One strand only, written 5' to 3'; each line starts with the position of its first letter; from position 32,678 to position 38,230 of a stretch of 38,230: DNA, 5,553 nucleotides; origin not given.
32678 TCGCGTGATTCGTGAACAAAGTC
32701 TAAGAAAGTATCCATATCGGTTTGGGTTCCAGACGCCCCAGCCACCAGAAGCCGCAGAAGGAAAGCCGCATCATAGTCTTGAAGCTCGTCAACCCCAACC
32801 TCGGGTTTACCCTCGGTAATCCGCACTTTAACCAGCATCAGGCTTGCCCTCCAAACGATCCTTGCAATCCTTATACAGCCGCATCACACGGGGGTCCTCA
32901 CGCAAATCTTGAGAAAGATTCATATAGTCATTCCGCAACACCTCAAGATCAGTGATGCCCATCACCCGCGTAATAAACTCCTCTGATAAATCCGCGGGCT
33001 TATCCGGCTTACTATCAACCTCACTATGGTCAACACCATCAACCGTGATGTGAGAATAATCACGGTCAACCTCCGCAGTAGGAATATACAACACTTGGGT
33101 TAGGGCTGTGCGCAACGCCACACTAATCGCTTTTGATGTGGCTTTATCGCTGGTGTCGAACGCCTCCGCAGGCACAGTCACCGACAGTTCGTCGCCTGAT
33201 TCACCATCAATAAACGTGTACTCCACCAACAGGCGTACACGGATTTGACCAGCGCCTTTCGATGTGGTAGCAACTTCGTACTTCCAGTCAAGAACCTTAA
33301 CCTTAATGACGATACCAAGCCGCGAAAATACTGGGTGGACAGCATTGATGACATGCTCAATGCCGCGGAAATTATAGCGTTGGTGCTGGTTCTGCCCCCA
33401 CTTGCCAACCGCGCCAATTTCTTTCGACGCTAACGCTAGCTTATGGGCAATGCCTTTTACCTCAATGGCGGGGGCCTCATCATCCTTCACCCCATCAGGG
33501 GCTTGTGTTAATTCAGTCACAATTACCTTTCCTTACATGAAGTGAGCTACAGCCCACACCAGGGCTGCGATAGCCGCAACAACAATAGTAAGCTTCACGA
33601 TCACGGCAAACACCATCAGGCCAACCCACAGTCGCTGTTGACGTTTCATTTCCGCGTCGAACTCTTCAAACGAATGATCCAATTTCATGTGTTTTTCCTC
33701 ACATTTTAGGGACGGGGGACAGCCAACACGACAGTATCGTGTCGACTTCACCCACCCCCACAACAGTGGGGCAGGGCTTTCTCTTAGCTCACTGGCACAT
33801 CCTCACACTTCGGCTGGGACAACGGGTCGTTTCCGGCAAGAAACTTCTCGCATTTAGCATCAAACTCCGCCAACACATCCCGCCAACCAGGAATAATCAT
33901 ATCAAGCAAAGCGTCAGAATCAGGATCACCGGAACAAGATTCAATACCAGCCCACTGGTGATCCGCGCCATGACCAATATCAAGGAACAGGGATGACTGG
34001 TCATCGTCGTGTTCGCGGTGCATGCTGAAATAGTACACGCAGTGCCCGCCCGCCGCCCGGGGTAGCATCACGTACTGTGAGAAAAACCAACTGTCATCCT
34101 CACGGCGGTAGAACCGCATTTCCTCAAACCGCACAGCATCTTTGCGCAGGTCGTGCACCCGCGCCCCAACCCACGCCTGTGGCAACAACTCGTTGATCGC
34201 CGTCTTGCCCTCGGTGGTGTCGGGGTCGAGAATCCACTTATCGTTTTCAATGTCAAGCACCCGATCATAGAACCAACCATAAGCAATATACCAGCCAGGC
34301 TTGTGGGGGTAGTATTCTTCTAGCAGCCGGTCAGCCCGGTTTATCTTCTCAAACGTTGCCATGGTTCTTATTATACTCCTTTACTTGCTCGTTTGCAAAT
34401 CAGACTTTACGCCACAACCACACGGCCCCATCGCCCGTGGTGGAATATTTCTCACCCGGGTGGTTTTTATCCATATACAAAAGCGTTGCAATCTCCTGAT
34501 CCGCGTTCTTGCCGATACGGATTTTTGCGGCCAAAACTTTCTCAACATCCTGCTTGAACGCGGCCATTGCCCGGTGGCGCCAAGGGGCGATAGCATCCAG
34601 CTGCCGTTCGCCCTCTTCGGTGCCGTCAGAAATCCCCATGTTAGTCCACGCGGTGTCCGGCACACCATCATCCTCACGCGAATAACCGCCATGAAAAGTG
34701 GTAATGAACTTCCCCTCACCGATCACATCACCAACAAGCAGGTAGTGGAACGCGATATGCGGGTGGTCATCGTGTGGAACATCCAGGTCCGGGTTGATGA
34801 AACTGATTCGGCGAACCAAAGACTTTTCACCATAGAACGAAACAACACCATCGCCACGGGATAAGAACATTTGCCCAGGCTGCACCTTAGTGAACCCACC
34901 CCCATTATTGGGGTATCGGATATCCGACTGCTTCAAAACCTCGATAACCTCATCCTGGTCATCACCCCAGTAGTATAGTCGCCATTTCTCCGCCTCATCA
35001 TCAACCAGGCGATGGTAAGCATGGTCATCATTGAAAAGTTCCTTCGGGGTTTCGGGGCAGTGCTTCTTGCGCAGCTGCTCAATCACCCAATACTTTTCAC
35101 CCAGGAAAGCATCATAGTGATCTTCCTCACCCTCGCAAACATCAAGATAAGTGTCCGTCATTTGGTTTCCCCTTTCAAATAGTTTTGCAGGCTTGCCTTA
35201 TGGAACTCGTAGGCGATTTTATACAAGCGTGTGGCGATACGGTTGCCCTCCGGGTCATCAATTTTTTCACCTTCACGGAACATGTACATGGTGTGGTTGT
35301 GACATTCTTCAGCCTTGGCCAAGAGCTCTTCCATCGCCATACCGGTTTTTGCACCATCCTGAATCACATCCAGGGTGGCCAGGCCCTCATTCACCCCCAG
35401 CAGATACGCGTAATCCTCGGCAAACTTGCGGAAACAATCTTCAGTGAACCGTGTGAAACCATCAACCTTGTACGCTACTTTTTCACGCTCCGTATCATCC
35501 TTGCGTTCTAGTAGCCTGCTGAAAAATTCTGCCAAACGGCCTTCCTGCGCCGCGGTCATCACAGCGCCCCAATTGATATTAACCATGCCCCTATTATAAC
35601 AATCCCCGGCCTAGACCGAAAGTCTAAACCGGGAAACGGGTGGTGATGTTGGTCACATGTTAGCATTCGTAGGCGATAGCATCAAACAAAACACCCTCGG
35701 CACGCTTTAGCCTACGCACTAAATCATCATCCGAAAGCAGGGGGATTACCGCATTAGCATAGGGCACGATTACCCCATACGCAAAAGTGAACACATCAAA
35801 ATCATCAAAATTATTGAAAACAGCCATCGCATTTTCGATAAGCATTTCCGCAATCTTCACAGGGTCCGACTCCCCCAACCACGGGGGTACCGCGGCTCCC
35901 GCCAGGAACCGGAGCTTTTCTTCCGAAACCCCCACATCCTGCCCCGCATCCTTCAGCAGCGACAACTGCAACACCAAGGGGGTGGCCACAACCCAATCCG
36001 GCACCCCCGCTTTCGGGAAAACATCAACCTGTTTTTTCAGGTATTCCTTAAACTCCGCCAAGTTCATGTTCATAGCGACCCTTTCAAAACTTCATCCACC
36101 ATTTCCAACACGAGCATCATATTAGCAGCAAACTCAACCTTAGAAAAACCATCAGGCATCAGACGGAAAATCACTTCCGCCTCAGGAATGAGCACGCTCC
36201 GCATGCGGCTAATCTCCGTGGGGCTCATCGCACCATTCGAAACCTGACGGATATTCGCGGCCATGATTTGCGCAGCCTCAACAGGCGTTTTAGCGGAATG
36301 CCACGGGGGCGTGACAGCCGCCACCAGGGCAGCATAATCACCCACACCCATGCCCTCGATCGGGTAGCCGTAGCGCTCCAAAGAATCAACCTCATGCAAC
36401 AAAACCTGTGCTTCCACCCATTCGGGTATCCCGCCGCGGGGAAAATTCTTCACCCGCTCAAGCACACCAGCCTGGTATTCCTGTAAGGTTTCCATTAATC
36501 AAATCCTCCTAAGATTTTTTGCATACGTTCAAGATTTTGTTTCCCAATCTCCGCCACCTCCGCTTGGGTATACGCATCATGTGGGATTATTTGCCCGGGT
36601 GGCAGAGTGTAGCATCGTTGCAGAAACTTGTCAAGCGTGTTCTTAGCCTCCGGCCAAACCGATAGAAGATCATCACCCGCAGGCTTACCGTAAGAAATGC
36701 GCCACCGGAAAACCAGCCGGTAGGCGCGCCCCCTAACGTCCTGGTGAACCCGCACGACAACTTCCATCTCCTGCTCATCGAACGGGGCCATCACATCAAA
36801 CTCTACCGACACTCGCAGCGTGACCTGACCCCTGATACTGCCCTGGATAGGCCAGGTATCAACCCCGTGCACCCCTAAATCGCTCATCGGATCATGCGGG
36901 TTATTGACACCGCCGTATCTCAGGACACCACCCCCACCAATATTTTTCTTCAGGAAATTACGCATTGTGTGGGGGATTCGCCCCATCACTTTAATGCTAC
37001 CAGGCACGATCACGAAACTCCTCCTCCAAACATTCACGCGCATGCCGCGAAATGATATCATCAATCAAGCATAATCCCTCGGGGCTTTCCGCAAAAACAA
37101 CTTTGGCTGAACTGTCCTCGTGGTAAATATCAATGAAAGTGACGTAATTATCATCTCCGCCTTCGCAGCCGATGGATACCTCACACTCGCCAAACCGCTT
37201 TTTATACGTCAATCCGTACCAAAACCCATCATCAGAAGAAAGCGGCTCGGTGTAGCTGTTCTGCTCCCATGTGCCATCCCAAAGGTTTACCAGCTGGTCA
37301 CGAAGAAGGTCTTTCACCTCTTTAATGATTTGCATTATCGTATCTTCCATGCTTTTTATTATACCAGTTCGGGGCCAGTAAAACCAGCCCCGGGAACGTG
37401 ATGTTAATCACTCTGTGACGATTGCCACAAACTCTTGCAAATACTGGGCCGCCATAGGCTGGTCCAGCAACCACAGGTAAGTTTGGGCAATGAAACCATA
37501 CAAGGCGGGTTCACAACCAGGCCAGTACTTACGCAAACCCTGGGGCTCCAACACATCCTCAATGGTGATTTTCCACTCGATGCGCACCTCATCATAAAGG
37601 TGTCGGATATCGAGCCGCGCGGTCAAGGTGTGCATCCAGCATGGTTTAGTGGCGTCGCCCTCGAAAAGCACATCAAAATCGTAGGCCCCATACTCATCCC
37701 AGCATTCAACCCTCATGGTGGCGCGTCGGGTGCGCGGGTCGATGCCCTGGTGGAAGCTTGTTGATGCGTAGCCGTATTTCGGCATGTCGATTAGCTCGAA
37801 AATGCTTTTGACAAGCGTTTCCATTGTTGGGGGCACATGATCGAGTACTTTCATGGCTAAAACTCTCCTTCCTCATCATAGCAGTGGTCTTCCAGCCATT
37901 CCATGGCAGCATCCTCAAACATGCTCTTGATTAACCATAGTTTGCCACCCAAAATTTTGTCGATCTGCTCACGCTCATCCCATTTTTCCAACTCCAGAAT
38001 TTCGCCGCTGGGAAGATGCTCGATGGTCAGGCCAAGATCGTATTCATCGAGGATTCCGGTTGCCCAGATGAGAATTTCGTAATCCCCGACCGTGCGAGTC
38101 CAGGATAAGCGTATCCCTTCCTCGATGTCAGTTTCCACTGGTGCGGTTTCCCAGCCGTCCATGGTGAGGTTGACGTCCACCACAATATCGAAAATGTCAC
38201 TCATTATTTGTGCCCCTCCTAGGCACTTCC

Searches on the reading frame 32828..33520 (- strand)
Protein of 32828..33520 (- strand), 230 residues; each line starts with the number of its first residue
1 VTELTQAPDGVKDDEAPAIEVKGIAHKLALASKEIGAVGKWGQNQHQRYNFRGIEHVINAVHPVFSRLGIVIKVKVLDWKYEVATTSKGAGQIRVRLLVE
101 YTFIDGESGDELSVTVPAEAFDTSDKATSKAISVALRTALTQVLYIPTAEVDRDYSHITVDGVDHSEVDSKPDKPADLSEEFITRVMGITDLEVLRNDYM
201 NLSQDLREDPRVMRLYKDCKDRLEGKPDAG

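Call 33: search_protein_families(library=pfam, proteins=[window:32828-33520:-], max_evalue=0.01)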
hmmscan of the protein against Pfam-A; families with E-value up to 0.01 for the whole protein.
window:32828-33520:- (230 aa): 1 family
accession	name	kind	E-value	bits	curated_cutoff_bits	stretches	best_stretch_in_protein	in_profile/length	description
PF04404.17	ERF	-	9.7e-19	68.3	25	1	24-159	1-130/153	ERF superfamily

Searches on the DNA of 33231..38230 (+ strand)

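Call 7: search_dna_similar(query=window:33231-38230:+, collection=phages, mode=distant, max_rows=20)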
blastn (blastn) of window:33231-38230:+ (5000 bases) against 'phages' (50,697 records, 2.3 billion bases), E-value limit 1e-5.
No match.

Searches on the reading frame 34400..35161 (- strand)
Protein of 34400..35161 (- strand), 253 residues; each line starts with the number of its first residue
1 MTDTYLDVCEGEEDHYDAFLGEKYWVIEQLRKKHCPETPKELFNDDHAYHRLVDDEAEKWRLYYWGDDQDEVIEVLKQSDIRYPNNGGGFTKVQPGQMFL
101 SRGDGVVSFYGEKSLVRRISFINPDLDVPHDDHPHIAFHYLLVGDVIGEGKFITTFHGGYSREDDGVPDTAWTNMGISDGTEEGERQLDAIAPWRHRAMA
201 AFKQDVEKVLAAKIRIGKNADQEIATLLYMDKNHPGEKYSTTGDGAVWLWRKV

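Call 33: search_protein_families(library=pfam, proteins=[window:34400-35161:-], max_evalue=0.01)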
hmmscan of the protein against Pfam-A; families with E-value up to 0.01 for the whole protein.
window:34400-35161:- (253 aa): 1 family
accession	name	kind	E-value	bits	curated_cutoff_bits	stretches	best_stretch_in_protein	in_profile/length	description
PF02002.24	TFIIE_alpha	-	0.0026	18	22.9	0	49-78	59-87/105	TFIIE alpha subunit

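Call 74: search_protein_families(library=phrogs, proteins=[window:34400-35161:-], max_evalue=0.001)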
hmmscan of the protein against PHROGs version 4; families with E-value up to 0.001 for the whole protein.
window:34400-35161:- (253 aa): 0 families
